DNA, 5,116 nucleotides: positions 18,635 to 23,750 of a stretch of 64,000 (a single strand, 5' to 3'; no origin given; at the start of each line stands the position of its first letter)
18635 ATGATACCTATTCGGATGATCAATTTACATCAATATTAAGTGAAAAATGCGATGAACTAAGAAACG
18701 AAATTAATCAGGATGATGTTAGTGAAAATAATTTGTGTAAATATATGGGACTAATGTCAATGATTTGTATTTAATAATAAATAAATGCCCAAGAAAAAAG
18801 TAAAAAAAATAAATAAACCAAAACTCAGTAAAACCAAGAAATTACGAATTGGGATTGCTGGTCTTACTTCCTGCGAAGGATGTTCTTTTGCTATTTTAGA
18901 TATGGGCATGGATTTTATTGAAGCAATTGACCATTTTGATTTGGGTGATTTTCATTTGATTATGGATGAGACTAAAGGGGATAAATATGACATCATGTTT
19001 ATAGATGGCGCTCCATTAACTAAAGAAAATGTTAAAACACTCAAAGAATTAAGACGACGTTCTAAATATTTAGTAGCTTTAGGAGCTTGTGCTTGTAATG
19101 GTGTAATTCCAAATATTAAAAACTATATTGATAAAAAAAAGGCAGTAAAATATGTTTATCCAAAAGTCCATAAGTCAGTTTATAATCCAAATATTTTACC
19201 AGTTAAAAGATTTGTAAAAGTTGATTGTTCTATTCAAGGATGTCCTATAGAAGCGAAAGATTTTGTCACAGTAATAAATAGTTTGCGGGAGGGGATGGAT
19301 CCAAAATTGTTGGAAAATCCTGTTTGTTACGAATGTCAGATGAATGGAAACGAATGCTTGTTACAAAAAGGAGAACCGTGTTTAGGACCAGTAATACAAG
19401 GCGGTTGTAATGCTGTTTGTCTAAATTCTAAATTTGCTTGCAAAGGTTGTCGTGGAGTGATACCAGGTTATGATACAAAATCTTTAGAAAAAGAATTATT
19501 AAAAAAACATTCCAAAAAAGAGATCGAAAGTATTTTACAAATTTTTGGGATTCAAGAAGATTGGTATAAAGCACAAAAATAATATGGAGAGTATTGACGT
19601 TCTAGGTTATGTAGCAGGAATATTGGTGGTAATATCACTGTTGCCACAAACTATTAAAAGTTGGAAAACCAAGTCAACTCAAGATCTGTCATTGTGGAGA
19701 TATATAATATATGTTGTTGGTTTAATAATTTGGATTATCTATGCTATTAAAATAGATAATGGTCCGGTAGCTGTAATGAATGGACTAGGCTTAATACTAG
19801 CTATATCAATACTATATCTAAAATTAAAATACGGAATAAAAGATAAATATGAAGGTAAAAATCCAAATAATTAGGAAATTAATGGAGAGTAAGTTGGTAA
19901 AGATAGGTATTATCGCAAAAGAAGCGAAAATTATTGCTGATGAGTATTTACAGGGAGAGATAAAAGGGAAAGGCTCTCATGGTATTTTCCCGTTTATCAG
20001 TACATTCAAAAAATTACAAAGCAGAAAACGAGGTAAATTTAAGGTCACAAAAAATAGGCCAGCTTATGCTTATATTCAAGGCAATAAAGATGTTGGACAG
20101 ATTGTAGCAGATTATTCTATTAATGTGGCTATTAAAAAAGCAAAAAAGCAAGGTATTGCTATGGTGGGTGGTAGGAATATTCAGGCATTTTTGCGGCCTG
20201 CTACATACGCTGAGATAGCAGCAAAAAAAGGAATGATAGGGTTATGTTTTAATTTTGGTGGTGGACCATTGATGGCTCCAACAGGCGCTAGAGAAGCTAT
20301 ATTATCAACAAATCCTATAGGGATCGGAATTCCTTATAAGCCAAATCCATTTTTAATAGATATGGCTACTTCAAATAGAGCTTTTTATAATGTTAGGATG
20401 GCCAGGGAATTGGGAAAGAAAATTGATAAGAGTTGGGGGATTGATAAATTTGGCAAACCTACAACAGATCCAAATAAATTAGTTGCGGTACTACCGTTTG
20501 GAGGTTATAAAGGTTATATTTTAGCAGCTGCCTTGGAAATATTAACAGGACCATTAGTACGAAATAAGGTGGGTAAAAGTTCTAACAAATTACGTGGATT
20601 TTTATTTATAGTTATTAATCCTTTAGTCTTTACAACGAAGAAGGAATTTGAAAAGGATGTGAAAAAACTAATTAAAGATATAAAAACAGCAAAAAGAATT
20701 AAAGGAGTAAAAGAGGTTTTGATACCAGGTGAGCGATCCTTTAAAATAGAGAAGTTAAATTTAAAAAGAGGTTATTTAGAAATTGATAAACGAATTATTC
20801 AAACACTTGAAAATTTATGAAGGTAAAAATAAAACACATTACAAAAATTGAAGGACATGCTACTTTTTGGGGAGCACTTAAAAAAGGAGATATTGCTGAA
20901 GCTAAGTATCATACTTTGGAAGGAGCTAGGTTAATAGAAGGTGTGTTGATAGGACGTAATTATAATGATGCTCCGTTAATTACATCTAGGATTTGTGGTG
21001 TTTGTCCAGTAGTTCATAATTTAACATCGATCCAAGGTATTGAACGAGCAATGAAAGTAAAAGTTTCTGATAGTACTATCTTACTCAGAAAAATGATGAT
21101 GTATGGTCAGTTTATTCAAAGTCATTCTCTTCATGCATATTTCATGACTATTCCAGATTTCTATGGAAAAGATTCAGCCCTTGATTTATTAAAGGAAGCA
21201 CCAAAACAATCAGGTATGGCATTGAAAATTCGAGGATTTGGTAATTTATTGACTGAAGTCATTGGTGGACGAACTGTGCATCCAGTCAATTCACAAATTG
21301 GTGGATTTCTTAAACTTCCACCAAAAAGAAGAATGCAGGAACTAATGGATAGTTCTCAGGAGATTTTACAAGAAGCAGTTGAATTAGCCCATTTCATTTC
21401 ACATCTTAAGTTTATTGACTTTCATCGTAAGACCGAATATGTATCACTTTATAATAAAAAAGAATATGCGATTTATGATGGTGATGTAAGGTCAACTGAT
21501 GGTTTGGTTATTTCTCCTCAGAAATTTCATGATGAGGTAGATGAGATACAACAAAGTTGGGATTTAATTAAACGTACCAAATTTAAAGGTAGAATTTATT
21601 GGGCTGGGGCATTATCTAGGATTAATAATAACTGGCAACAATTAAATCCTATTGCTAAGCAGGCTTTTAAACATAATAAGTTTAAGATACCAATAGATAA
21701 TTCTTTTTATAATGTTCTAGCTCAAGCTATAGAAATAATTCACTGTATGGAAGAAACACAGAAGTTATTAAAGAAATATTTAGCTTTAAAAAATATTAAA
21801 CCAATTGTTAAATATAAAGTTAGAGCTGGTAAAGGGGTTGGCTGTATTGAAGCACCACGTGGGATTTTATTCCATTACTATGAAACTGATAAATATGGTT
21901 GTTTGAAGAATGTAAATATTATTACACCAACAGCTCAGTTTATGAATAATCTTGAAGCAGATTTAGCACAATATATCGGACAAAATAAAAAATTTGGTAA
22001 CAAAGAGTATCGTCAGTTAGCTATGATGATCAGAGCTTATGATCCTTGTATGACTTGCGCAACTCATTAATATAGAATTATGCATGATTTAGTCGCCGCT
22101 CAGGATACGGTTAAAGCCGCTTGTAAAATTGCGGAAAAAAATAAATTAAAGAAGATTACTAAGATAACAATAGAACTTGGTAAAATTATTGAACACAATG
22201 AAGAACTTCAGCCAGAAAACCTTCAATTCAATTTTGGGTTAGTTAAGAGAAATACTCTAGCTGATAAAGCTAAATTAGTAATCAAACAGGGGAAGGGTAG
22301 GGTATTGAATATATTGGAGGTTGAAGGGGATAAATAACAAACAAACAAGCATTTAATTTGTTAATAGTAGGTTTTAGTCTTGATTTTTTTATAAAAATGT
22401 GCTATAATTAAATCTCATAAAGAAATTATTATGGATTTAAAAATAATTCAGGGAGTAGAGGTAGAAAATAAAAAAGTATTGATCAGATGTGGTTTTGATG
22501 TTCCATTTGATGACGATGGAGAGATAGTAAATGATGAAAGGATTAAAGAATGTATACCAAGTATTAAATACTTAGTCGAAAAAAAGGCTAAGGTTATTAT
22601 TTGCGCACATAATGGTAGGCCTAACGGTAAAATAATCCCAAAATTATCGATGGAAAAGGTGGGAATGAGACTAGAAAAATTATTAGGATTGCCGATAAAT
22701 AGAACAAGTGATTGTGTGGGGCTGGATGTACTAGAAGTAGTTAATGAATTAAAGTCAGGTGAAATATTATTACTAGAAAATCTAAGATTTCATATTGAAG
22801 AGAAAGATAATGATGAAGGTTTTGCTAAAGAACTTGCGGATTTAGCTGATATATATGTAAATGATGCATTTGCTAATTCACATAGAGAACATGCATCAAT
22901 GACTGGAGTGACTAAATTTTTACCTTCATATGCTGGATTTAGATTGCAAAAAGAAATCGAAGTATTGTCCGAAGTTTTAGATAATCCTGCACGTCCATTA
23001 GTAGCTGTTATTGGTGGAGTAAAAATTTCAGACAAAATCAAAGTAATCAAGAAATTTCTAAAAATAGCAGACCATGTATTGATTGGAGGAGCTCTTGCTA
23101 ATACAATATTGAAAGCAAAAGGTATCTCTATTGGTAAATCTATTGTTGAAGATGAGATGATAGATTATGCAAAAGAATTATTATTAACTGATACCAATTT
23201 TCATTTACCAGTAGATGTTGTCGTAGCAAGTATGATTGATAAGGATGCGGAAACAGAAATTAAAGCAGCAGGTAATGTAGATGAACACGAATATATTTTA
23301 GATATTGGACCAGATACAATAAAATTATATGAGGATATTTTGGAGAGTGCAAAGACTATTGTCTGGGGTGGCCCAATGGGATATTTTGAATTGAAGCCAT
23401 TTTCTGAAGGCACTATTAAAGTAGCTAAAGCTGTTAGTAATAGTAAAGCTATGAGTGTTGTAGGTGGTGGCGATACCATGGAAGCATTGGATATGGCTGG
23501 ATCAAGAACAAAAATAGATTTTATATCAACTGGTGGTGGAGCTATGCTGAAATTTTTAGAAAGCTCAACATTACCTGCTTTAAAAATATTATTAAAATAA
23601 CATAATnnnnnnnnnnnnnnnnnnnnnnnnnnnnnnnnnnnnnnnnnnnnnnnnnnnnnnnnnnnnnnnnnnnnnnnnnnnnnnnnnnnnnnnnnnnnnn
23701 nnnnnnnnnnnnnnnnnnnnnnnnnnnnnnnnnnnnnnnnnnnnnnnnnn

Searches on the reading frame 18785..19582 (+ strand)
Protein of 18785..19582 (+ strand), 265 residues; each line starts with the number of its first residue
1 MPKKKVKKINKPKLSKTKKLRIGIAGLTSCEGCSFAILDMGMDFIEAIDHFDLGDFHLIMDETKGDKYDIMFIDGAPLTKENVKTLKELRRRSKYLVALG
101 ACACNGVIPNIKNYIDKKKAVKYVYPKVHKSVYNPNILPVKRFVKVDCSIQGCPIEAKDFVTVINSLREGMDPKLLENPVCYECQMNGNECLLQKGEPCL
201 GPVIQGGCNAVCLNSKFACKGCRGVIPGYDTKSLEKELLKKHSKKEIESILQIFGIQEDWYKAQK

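Call 69: search_protein_families(library=pfam, proteins=[window:18785-19582:+], max_evalue=0.000001)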
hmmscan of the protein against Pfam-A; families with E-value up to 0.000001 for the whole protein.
window:18785-19582:+ (265 aa): 1 family
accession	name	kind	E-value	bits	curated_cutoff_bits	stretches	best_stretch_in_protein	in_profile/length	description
PF01058.29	Oxidored_q6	-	8e-23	81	27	1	30-166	1-127/128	NADH ubiquinone oxidoreductase, 20 Kd subunit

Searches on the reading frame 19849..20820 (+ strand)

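Call 69: search_protein_families(library=pfam, proteins=[window:19849-20820:+], max_evalue=0.000001)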
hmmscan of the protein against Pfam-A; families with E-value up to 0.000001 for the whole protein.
window:19849-20820:+ (323 aa): 1 family
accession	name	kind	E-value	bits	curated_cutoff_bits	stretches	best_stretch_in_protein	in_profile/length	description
PF02615.19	Ldh_2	-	2.8e-83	280.3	38.8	1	4-320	2-332/333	Malate/L-lactate dehydrogenase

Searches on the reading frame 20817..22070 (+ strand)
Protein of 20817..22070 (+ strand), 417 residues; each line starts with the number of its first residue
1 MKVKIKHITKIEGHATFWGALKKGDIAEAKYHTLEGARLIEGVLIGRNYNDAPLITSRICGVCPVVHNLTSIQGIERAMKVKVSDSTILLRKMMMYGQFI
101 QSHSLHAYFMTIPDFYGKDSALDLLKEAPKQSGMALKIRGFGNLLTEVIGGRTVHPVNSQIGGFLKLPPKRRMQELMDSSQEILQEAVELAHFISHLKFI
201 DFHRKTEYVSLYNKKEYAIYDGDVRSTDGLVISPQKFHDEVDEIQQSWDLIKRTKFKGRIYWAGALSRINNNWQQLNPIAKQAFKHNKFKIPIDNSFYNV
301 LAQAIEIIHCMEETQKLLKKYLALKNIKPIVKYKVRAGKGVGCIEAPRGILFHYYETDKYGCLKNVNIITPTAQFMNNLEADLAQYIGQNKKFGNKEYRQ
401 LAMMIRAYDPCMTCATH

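Call 71: search_protein_families(library=pfam, proteins=[window:20817-22070:+], max_evalue=0.000001)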
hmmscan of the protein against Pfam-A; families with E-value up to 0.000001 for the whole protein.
window:20817-22070:+ (417 aa): 1 family
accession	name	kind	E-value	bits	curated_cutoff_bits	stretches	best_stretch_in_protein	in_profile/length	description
PF00374.24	NiFeSe_Hases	-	9.9e-31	107.7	25.8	2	38-123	1-86/508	Nickel-dependent hydrogenase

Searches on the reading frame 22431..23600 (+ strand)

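Call 71: search_protein_families(library=pfam, proteins=[window:22431-23600:+], max_evalue=0.000001)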
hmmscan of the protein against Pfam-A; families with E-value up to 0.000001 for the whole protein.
window:22431-23600:+ (389 aa): 1 family
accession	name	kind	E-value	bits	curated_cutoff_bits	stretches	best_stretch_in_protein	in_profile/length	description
PF00162.24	PGK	-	5.6e-139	463.8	27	1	7-377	2-377/379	Phosphoglycerate kinase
